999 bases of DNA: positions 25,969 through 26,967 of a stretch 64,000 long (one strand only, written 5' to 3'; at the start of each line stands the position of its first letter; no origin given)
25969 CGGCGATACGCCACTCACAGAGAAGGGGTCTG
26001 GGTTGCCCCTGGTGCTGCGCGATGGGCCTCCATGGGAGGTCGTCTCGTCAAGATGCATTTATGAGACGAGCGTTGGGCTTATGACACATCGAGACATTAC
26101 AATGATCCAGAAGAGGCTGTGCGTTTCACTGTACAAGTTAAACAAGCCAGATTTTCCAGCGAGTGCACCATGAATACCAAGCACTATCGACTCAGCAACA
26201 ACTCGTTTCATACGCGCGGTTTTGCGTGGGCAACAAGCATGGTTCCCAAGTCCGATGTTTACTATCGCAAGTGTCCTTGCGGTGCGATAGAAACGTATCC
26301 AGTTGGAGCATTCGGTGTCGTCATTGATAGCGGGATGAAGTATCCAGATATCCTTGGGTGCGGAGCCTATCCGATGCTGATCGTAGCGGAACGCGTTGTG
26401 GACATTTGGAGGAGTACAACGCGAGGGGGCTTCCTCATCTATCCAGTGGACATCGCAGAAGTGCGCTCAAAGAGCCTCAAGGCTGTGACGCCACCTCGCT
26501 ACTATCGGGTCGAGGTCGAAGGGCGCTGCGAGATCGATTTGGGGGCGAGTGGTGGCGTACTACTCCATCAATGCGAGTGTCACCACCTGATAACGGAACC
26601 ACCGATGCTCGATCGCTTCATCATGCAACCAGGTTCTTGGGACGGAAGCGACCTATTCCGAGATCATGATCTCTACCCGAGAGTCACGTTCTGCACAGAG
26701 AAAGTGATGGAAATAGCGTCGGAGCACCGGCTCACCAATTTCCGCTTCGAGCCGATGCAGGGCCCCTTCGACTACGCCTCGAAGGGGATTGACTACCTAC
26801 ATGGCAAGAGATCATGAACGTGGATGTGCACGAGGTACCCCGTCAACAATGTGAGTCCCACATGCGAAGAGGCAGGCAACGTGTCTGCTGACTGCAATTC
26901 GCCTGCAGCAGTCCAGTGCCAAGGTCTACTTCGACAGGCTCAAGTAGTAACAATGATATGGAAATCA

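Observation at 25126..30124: GC-richer island of orphan immunity genes and toxin fragments in an otherwise AT-leaning reduced genome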

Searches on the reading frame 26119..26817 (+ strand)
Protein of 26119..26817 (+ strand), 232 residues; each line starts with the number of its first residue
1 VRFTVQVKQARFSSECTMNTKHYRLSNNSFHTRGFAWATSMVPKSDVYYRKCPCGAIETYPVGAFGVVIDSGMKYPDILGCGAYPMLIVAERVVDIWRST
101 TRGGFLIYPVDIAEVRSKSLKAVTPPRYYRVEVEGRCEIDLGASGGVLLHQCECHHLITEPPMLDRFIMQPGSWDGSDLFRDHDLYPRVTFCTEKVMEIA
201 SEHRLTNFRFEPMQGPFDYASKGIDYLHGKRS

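Call 4: search_protein_families(library=pfam, max_evalue=1, proteins=[window:26119-26817:+])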
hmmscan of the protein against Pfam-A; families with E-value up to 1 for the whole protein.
window:26119-26817:+ (232 aa): 2 families
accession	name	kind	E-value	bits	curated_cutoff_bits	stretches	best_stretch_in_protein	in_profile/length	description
PF08039.16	Mit_proteolip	-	0.023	15.2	25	1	95-125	23-53/60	Mitochondrial proteolipid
PF05207.18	Zn_ribbon_CSL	-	0.063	13.5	29.2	1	43-57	12-26/55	CSL zinc finger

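Call 5: search_protein_families(library=ncbifam, max_evalue=1, proteins=[window:26119-26817:+])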
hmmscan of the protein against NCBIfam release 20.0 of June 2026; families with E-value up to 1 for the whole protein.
window:26119-26817:+ (232 aa): 1 family
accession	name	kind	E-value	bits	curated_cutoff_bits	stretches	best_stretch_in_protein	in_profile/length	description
NF006779.0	PRK09293.1-3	equivalog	0.12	11.4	349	1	84-114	237-267/334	class 1 fructose-bisphosphatase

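Call 12: find_homologous_proteins(query=window:26119-26817:+, max_evalue=0.001)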
Query window:26119-26817:+ (232 aa): 116 proteins with E <= 0.001 among 189 candidates.
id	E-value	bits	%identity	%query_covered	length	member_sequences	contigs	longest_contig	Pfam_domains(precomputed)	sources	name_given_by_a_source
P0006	1.2e-148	511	100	93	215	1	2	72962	-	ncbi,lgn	-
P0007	3.3e-95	336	63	92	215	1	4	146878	-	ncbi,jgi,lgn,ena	-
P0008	8.2e-80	286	54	91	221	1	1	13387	-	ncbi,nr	ncbi:MAG: hypothetical protein HYX94_01800 [Chloroflexi bacterium]|nr:hypothetical protein [Chlorofl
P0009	2.3e-79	284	58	90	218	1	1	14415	-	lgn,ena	-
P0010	4.0e-78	280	56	91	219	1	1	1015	-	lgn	-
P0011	4.2e-77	277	56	92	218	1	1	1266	-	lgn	-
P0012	1.9e-76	275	57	90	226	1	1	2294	-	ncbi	-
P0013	4.5e-75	270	52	92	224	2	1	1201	-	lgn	-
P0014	5.8e-75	270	56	90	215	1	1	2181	-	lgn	-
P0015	2.1e-74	268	56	91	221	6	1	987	-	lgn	-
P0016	2.7e-74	268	55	92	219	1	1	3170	-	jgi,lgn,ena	-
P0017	3.3e-73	264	53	92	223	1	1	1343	-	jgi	jgi:hypothetical protein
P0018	3.9e-73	264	57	88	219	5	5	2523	-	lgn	-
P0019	4.2e-73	264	55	90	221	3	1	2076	-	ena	-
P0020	1.3e-72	262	56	91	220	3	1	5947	-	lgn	-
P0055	2.6e-65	238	50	88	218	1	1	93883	-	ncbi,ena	-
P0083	7.2e-54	201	53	74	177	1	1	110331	-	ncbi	ncbi:MAG: hypothetical protein U0175_27330 [Caldilineaceae bacterium]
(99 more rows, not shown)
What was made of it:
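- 26170..26817 (+): Intact 215-aa immunity protein of the MXAN_0049 / SitI6 double-CXXCG / Imm11 superfamily, whose cognate toxin would be an AHH-type DNase. 116 homologues (call 12).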

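Call 14: search_protein_families(library=pfam, alignment_id=A1, max_evalue=1)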
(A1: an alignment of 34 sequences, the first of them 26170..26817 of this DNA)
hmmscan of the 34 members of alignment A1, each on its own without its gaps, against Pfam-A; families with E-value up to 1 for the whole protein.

A. member 1, window:26170-26817:+ (215 aa): 2 families
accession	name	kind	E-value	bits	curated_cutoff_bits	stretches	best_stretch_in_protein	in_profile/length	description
PF08039.16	Mit_proteolip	-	0.021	15.4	25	1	78-108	23-53/60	Mitochondrial proteolipid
PF05207.18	Zn_ribbon_CSL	-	0.069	13.3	29.2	1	26-40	12-26/55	CSL zinc finger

B. families by the number of members that match (of 34 scanned): 40 families (the first 25 are shown)
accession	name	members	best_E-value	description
PF07791.16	Imm11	10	0.00092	Immunity protein family (Imm11)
PF08271.17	Zn_Ribbon_TF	5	0.02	TFIIB zinc-binding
PF02132.21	RecR_ZnF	4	0.0083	RecR, Cys4-zinc finger domain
PF13248.11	Zn_ribbon_3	4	0.35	zinc-ribbon domain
PF07754.17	HVO_2753_ZBP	3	0.019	Small zinc finger protein HVO_2753-like, Zn-binding pocket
PF13240.11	Zn_Ribbon_1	3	0.04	zinc-ribbon domain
PF08792.16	A2L_zn_ribbon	3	0.044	A2L zinc ribbon domain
PF09535.15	Gmx_para_CXXCG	2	0.00047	Protein of unknown function (Gmx_para_CXXCG)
PF23477.1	zf_Tbcl_2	2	0.019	Probable treble clef zinc finger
PF08274.17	Zn_Ribbon_YjdM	2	0.38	PhnA Zinc-Ribbon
PF08039.16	Mit_proteolip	1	0.021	Mitochondrial proteolipid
PF03119.21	DNA_ligase_ZBD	1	0.022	NAD-dependent DNA ligase C4 zinc finger domain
PF08090.16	Enterotoxin_HS1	1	0.061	Heat stable E.coli enterotoxin 1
PF12760.12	Zn_ribbon_IS1595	1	0.066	Transposase zinc-ribbon domain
PF24463.1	DUF7577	1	0.066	Domain of unknown function (DUF7577)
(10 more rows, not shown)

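Call 15: search_protein_families(library=ncbifam, alignment_id=A1, max_evalue=1)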
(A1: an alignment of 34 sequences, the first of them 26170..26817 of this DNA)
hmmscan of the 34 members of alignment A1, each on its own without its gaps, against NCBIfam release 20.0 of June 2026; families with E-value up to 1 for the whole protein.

A. member 1, window:26170-26817:+ (215 aa): 1 family
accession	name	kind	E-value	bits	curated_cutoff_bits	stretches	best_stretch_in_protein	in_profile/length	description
NF006779.0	PRK09293.1-3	equivalog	0.11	11.5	349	1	67-97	237-267/334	class 1 fructose-bisphosphatase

B. families by the number of members that match (of 34 scanned): 19 families
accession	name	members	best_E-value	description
TIGR02264.1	gmx_para_CXXCG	4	8.8e-05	SitI6 family double-CXXCG motif immunity protein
NF011481.0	PRK14890.1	4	0.011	putative Zn-ribbon RNA-binding protein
TIGR04165.1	methano_modCys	2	0.027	TIGR04165 family Cys-rich peptide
NF041912.1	HVO_0758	2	0.053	HVO_0758 family zinc finger protein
NF041911.1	HVO_0649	2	0.22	HVO_0649 family zinc finger protein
NF033497.1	rubre_like_arch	2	0.24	rubrerythrin-like domain-containing protein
NF033646.1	toxin_EAST1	1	0.0013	heat-stable enterotoxin EAST1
TIGR04272.1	cxxc_cxxc_Mbark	1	0.014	CxxC-x17-CxxC domain-containing protein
NF006811.0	PRK09333.1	1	0.014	30S ribosomal protein S19e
NF006224.0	PRK08351.1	1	0.036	DNA-directed RNA polymerase subunit E''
NF047912.1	ECs_2282_CxxC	1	0.04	ECs_2282 family putative zinc-binding protein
NF041603.1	Cys_rich_47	1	0.057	PSPA7_2676 family Cys-rich small protein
NF006779.0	PRK09293.1-3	1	0.11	class 1 fructose-bisphosphatase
NF011719.0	PRK15172.1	1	0.12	aldose-1-epimerase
NF001669.0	PRK00432.1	1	0.16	30S ribosomal protein S27ae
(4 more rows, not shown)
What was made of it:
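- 26170..26817 (+): Weak Imm11 and SitI6 hits among family members (calls 14, 15).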

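Call 16: find_encoding_contigs(protein=P0007, flank=8000, max_places=3)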
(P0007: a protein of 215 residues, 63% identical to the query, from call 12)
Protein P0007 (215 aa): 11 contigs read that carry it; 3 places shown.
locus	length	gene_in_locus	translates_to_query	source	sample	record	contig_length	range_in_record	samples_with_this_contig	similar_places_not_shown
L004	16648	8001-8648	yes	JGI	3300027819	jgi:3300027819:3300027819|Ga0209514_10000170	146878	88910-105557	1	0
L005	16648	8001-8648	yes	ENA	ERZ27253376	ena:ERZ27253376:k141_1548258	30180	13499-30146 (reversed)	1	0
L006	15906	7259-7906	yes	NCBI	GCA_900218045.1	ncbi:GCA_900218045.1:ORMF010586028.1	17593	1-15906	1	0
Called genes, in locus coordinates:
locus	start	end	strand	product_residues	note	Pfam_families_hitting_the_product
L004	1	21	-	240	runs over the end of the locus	PF01761:DHQ_synthase, PF24621:DHQS_C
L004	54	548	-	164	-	PF12760:Zn_ribbon_IS1595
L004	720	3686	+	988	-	PF12704:MacB_PCD, PF02687:FtsX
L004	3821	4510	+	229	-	PF00730:HhH-GPD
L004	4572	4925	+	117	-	PF12802:MarR_2 (weak)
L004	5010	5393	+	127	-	PF01042:Ribonuc_L-PSP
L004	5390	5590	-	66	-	PF10049:DUF2283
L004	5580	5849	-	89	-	PF14076:DUF4258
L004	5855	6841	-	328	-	PF00490:ALAD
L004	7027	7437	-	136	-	-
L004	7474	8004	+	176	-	-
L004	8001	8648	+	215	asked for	-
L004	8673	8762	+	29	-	-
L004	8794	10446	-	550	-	PF13207:AAA_17 (weak), PF13671:AAA_33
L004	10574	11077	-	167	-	PF00582:Usp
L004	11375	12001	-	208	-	PF00583:Acetyltransf_1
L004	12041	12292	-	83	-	-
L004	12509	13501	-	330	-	PF00389:2-Hacid_dh, PF02826:2-Hacid_dh_C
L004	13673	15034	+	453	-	PF09587:PGA_cap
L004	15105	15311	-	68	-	PF10262:Rdx (weak)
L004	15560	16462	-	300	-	PF02826:2-Hacid_dh_C (weak), PF03446:NAD_binding_2, PF03807:F420_oxidored, PF14833:NAD_binding_11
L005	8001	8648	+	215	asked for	-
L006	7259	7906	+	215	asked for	-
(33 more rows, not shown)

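Call 17: find_encoding_contigs(protein=P0083, flank=8000, max_places=2)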
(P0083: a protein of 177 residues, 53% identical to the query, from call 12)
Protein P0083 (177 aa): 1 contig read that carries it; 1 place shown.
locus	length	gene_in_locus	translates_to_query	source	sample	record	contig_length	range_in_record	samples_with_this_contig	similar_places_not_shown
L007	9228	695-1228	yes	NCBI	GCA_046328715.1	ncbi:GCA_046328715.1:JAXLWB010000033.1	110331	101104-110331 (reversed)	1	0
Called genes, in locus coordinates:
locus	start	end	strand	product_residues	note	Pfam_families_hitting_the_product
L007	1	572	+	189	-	?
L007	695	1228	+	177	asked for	-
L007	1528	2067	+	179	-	-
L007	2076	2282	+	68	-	-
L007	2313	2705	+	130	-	PF02985:HEAT (faint), PF01816:LRV (faint), PF13646:HEAT_2 (faint)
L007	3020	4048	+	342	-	-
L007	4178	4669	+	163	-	PF15428:Imm26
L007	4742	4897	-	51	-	-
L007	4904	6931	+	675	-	PF01079:Hint (weak), PF07591:PT-HINT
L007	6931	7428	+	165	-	PF24722:DUF7674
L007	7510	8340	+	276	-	PF01079:Hint (faint), PF13403:Hint_2 (faint), PF07591:PT-HINT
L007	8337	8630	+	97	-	-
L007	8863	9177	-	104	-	-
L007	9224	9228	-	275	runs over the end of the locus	PF12679:ABC2_membrane_2, PF12698:ABC2_membrane_3, PF12730:ABC2_membrane_4 (weak)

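Call 18: find_encoding_contigs(protein=P0055, flank=8000, max_places=2)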
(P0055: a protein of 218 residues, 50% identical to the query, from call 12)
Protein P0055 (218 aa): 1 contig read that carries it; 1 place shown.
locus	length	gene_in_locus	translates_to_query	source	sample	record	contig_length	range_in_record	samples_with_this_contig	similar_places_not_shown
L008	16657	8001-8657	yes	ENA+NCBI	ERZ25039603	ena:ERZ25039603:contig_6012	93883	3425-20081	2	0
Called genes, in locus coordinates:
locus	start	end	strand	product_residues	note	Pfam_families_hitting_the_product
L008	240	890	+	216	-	PF00571:CBS, PF01842:ACT (faint), PF00571:CBS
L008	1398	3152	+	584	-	PF25023:TEN_YD-shell (weak)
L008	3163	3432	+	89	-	-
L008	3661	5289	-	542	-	PF00589:Phage_integrase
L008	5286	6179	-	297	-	PF02899:Phage_int_SAM_1 (weak), PF00589:Phage_integrase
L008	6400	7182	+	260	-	-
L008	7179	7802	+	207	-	-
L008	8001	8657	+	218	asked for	-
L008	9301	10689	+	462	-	PF01408:GFO_IDH_MocA, PF02894:GFO_IDH_MocA_C, PF22725:GFO_IDH_MocA_C3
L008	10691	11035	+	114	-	PF24741:AlkZ-rel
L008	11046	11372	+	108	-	PF24741:AlkZ-rel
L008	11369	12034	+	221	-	-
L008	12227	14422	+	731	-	PF02518:HATPase_c, PF00204:DNA_gyraseB, PF01751:Toprim, PF00986:DNA_gyraseB_C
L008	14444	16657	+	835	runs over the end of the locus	PF00521:DNA_topoisoIV, PF03989:DNA_gyraseA_C (weak)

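Call 30: search_protein_families(library=padloc, max_evalue=1, proteins=[window:26170-26817:+])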
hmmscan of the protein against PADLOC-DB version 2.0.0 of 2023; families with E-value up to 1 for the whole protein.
window:26170-26817:+ (215 aa): 0 families

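Call 31: search_protein_families(library=phrogs, max_evalue=1, proteins=[window:26170-26817:+])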
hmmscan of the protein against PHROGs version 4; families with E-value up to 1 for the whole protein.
window:26170-26817:+ (215 aa): 0 families

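Call 37: find_related_loci(query=A4, collection=genome_contigs, flank=6000)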
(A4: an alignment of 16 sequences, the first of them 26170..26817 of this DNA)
Query A4 (215 aa) in genome_contigs; peptide patterns used: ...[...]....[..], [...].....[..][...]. (x = any residue, [..] = any of these).
46 stretches matched a pattern; 14 encode a relative of the query (tblastn E <= 1e-3); 14 distinct loci.
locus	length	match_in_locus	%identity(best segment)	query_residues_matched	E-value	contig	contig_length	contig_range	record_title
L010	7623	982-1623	54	3-214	3e-83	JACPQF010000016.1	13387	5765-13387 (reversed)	MAG: Chloroflexi bacterium isolate NC_groundwater_646_Ag_B-0.1um_60_58 B_1_S1_Biohub_coassembly_k141_122047, whole genom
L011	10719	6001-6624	54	6-211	5e-78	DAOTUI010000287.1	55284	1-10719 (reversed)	MAG TPA_asm: Chloroflexaceae bacterium isolate F17_50 k129_2894297, whole genome shotgun sequence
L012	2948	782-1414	54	6-214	5e-78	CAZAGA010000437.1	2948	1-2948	MAG TPA_asm: uncultured Anaerolineaceae bacterium isolate binchicken_co22_240 genome assembly, contig: NODE_31517_length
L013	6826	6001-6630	54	2-209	1e-73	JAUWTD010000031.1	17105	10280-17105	MAG: Candidatus Altiarchaeota archaeon isolate CSMAG_2571 CSMAG_2571_k127_1203463_length_17105_cov_115.0229, whole genom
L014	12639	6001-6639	51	2-212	5e-73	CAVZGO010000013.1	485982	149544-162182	MAG: uncultured Chloroflexia bacterium isolate MFD04716.bin.1.311 genome assembly, contig: contig_8090, whole genome sho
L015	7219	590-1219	52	6-211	5e-73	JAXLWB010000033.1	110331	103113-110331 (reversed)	MAG: Caldilineaceae bacterium isolate STL-CHL12 C1.208.fa-33, whole genome shotgun sequence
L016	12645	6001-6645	52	4-215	3e-71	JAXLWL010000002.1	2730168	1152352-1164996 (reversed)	MAG: Anaerolineae bacterium isolate STL-CHL22 C3.160.fa-2, whole genome shotgun sequence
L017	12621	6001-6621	50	6-210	6e-71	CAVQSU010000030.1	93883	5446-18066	MAG: uncultured Chloroflexia bacterium isolate MFD09964.bin.2.199 genome assembly, contig: contig_6012, whole genome sho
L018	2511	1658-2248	50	6-198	1e-63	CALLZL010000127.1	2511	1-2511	MAG TPA_asm: uncultured Chloroflexi bacterium isolate SRR2107179_bin.52_CONCOCT_v1.1_MAG genome assembly, contig: ERZ794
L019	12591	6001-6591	41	1-196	1e-52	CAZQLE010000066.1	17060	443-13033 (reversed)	MAG TPA_asm: uncultured Anaerolineaceae bacterium isolate binchicken_co269_224 genome assembly, contig: NODE_3099_length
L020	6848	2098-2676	41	6-196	2e-48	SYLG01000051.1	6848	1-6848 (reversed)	MAG: Planctomycetia bacterium isolate F1-80-MAGs058 F1-80__c163854, whole genome shotgun sequence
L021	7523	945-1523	41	6-196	2e-47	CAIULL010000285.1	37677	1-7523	MAG: uncultured Schlesneria sp. isolate AM-2014_bin-0469 genome assembly, contig: bin-0469:285/296, whole genome shotgun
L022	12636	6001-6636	39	6-209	7e-46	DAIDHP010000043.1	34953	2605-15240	MAG TPA_asm: Chthonomonadales bacterium isolate clean347 NODE_43_length_34953_cov_8.668282, whole genome shotgun sequenc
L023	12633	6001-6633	38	6-209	2e-42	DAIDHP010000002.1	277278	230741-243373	MAG TPA_asm: Chthonomonadales bacterium isolate clean347 NODE_2_length_277278_cov_6.970830, whole genome shotgun sequenc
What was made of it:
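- The nearest relatives of one gene are from Chloroflexota MAGs, one of them labelled NC_groundwater (call 37).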

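Call 39: search_protein_families(library=pfam, max_evalue=0.01, proteins=[L014:3752-5992:+, L016:4208-5986:+, L020:2-2074:+, L012:3-761:+, L019:5063-6001:+, L022:4875-5969:+, L004:7474-8001:+])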
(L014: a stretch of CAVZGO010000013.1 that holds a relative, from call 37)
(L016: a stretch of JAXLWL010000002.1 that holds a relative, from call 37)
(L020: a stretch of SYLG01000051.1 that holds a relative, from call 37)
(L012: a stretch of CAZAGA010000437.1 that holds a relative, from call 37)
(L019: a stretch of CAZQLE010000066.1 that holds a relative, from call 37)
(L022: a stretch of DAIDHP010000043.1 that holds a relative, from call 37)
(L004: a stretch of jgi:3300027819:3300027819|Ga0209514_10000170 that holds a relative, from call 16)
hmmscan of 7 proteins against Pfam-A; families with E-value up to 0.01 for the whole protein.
L014:3752-5992:+ (747 aa): 1 family
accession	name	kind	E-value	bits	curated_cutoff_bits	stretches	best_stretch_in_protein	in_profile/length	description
PF05593.20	RHS_repeat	-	8.9e-14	51.9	22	1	249-287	1-36/38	RHS Repeat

L016:4208-5986:+ (593 aa): 0 families

L020:2-2074:+ (691 aa): 3 families
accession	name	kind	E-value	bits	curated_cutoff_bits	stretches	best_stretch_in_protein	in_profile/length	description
PF07591.16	PT-HINT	-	1.8e-18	67.6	27.7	2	506-565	73-137/137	Pretoxin HINT domain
PF13403.11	Hint_2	-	0.00016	22.6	28.4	1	408-437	2-31/147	Hint domain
PF01079.26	Hint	-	0.00016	21.8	29.7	1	406-537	11-133/213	Hint module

L012:3-761:+ (253 aa): 0 families

L019:5063-6001:+ (313 aa): 0 families

L022:4875-5969:+ (365 aa): 0 families

L004:7474-8001:+ (176 aa): 0 families

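Call 59: search_solved_structures(query=A1, max_evalue=1)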
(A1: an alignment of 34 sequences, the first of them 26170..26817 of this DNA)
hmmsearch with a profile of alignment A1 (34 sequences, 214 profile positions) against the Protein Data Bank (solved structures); distinct sequences matched with E-value up to 1: 2.
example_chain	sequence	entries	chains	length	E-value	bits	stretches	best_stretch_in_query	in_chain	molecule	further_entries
8ip8_xa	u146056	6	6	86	0.51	13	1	94-146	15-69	40S ribosomal protein eS27 | 40S ribosomal protein S27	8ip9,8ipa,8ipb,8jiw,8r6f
4v7e_Bb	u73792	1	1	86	0.51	13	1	94-146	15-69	40S ribosomal protein S27E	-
